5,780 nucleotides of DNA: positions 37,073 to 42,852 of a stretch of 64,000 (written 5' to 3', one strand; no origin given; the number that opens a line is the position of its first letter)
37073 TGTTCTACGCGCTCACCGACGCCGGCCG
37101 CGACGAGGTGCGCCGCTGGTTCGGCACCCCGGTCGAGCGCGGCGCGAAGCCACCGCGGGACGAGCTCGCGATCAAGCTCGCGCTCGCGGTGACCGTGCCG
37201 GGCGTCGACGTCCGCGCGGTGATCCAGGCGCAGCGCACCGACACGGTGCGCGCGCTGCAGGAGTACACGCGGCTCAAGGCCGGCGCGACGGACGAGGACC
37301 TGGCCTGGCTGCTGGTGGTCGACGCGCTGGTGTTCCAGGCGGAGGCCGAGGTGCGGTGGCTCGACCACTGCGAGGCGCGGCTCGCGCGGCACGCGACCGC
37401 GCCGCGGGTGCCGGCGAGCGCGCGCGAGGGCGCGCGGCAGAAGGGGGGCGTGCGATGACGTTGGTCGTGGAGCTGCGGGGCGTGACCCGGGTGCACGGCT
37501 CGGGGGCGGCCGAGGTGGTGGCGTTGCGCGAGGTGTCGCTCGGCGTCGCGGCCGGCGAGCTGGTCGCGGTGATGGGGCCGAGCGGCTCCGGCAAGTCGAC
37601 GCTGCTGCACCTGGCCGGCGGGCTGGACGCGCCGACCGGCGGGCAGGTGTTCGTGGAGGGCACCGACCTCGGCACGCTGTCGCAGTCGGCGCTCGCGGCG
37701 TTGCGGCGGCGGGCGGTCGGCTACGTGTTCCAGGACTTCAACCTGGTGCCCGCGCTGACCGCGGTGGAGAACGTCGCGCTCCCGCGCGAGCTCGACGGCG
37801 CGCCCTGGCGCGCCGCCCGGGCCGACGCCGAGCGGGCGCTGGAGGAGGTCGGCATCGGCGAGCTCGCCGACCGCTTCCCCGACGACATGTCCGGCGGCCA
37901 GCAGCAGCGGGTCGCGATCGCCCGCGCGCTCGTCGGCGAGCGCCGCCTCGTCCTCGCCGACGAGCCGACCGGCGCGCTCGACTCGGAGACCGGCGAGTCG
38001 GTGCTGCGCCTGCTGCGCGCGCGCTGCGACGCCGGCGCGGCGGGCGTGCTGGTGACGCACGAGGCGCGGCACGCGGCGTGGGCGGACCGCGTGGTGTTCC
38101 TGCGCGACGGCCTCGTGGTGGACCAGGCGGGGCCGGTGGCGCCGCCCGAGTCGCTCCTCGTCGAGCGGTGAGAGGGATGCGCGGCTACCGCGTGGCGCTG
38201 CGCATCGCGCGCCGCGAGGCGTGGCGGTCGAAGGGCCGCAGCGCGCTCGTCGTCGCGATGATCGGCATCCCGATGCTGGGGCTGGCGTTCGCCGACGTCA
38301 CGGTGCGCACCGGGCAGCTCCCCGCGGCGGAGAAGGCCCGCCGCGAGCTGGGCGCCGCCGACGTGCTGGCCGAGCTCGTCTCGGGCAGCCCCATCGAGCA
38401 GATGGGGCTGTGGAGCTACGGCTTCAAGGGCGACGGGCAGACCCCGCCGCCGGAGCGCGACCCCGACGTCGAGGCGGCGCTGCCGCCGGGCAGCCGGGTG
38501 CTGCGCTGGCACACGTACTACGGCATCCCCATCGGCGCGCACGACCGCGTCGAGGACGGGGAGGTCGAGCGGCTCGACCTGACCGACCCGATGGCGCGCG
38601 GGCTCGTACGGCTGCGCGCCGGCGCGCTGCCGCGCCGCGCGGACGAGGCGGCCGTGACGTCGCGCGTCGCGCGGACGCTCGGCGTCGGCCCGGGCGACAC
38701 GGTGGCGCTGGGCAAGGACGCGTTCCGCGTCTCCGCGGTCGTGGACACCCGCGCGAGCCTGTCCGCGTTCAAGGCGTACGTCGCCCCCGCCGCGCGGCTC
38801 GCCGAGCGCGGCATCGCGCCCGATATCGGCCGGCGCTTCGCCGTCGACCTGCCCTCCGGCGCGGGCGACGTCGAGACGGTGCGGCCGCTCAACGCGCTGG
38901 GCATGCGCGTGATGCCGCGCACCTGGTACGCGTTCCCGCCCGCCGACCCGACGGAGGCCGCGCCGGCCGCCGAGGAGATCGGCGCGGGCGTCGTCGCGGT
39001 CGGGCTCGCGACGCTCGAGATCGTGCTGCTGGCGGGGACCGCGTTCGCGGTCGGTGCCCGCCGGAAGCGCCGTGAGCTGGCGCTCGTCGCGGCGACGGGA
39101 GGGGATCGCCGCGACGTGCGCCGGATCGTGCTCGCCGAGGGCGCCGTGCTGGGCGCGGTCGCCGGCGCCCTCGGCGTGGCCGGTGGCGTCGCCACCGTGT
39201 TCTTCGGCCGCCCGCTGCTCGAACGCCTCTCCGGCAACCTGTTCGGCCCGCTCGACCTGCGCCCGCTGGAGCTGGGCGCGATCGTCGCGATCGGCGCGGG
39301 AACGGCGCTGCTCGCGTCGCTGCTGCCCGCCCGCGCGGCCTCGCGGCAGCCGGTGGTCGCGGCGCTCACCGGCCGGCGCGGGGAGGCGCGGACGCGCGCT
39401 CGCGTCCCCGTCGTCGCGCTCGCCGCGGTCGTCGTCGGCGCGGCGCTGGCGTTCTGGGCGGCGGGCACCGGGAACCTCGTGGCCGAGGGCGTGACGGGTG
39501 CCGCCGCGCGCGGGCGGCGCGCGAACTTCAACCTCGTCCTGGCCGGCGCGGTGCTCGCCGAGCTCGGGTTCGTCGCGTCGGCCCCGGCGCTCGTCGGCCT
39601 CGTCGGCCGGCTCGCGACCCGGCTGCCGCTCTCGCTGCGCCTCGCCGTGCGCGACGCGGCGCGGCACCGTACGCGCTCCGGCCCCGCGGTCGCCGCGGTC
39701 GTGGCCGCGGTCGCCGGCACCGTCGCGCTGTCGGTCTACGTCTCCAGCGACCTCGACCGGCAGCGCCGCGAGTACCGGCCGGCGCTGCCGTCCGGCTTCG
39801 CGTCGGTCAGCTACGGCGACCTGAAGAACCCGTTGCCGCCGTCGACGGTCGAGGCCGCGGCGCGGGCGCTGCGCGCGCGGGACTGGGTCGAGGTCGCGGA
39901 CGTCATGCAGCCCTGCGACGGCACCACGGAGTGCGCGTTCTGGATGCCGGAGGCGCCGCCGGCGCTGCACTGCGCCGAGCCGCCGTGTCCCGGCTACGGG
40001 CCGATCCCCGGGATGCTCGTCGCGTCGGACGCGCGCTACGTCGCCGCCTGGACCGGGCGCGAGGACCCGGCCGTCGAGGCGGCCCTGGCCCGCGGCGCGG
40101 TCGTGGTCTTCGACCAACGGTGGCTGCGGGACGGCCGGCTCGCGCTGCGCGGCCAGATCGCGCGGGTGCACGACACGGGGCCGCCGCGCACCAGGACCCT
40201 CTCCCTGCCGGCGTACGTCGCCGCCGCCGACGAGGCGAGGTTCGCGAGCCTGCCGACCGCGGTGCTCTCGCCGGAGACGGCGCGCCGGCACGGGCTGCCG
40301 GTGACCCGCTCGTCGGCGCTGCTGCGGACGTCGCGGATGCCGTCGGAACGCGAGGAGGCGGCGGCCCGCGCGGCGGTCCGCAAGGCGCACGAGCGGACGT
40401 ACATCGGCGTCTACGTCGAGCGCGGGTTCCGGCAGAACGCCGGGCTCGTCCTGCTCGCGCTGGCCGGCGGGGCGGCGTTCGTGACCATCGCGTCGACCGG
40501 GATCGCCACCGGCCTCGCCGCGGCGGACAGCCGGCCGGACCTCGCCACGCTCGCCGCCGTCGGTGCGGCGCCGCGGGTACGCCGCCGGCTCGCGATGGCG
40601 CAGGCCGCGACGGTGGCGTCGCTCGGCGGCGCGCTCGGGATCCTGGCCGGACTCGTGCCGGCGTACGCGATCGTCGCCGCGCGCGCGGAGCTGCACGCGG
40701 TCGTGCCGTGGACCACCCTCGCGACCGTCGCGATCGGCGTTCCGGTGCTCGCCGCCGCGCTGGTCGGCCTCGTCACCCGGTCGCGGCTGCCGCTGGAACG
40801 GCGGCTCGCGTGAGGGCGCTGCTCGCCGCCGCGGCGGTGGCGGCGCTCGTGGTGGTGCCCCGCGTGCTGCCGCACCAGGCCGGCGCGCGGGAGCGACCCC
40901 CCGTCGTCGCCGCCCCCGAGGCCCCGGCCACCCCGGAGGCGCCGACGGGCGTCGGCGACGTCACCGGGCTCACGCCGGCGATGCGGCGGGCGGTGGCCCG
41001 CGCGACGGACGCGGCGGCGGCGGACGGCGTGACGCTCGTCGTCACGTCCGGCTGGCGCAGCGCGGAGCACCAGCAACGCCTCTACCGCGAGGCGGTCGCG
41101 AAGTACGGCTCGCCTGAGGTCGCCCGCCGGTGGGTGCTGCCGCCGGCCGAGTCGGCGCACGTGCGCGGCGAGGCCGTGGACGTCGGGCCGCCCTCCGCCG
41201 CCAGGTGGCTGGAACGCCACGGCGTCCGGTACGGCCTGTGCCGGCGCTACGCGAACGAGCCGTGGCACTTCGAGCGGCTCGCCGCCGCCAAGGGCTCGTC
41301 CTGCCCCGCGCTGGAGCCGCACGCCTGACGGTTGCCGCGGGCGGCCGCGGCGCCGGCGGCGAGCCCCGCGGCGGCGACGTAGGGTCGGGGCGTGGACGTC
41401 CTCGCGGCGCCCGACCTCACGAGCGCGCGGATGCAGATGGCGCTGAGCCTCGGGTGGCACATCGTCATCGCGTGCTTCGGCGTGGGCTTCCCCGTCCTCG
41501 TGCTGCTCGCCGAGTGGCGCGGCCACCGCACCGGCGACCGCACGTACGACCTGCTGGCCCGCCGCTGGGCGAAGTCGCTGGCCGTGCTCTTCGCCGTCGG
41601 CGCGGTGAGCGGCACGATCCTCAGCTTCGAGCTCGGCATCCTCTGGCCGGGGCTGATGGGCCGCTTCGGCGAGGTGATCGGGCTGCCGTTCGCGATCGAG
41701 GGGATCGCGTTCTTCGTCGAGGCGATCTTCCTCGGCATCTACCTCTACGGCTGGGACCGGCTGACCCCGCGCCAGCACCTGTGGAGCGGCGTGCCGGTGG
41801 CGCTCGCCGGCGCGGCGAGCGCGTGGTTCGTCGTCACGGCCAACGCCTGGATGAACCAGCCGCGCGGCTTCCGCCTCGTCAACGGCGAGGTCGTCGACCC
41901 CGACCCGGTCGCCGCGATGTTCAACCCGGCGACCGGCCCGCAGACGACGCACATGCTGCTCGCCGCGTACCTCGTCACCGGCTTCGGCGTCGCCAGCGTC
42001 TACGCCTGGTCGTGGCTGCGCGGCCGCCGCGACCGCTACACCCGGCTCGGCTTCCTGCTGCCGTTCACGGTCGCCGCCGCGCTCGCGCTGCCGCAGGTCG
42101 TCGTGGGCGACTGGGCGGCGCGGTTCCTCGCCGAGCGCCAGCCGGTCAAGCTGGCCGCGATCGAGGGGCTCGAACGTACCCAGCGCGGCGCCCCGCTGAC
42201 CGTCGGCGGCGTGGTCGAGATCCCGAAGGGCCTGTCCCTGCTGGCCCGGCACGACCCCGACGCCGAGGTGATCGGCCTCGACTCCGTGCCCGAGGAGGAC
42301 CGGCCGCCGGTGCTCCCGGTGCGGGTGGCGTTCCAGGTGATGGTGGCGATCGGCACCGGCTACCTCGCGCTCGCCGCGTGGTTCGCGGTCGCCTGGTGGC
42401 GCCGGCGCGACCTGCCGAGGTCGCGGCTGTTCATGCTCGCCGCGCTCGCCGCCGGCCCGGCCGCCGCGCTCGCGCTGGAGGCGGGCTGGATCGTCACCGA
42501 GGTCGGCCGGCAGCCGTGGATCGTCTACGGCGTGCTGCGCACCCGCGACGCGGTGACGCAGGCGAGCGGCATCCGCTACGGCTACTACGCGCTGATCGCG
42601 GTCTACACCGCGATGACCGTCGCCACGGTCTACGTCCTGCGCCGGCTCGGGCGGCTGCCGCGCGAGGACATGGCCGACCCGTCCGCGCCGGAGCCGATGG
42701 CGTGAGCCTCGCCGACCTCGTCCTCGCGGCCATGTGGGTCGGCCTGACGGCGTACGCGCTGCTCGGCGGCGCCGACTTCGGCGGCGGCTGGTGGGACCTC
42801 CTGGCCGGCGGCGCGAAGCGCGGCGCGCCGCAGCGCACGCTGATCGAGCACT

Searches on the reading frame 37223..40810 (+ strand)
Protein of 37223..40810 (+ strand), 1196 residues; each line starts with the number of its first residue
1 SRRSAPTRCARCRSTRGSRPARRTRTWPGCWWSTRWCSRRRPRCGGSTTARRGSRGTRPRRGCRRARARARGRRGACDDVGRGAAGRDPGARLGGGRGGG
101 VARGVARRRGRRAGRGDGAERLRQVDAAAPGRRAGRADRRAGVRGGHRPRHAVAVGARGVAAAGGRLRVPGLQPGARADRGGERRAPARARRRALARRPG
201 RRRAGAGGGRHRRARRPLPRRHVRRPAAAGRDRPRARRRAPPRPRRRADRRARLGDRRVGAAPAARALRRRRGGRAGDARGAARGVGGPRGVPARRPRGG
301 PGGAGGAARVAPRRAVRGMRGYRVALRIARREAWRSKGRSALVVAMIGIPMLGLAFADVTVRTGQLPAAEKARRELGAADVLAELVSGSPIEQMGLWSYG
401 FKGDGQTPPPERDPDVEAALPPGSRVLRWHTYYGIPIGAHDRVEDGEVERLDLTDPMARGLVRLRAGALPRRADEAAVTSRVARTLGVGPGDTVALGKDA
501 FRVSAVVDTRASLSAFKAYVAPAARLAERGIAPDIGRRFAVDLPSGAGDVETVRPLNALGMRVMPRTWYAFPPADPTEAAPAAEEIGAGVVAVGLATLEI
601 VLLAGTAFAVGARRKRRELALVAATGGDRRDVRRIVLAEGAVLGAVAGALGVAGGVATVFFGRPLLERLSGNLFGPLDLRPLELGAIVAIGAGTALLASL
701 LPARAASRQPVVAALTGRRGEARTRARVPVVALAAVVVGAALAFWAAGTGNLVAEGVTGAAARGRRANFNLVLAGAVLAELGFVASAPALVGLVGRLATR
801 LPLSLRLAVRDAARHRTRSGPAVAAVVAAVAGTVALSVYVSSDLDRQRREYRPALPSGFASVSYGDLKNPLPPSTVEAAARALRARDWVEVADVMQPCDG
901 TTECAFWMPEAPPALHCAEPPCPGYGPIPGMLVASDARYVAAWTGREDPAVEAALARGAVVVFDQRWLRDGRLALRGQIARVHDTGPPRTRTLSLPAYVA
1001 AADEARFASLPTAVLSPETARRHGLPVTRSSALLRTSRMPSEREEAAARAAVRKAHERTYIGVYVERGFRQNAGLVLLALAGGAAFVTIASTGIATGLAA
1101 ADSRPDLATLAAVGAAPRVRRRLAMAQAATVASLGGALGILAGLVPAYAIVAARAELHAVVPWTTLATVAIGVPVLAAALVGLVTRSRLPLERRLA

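Call 53: search_protein_families(library=pfam, proteins=[window:37223-40810:+], max_evalue=0.000001)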
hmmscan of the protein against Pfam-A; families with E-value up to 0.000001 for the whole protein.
window:37223-40810:+ (1196 aa): 1 family
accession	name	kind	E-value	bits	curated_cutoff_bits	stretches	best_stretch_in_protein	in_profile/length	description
PF02687.27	FtsX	-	6.9e-13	49.2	25.5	1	591-710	2-119/120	FtsX-like permease C-terminal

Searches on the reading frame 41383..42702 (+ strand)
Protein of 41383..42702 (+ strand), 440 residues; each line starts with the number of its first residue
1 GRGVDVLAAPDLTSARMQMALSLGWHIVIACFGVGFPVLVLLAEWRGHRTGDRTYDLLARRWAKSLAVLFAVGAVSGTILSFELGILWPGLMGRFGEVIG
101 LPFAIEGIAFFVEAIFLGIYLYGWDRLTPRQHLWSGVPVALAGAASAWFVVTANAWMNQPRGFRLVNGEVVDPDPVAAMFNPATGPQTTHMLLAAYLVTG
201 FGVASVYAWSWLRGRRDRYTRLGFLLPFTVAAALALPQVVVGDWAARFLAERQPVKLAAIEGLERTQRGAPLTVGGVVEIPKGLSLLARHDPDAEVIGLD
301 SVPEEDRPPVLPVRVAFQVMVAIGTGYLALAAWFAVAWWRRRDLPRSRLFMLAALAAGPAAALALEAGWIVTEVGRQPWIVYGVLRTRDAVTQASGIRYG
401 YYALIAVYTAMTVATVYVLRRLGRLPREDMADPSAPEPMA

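Call 54: search_protein_families(library=pfam, proteins=[window:41383-42702:+], max_evalue=0.000001)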
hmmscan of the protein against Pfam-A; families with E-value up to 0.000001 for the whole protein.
window:41383-42702:+ (440 aa): 1 family
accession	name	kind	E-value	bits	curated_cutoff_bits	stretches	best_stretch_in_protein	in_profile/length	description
PF01654.22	Cyt_bd_oxida_I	-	3.8e-130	434.7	26.2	1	15-422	2-413/418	Cytochrome bd terminal oxidase subunit I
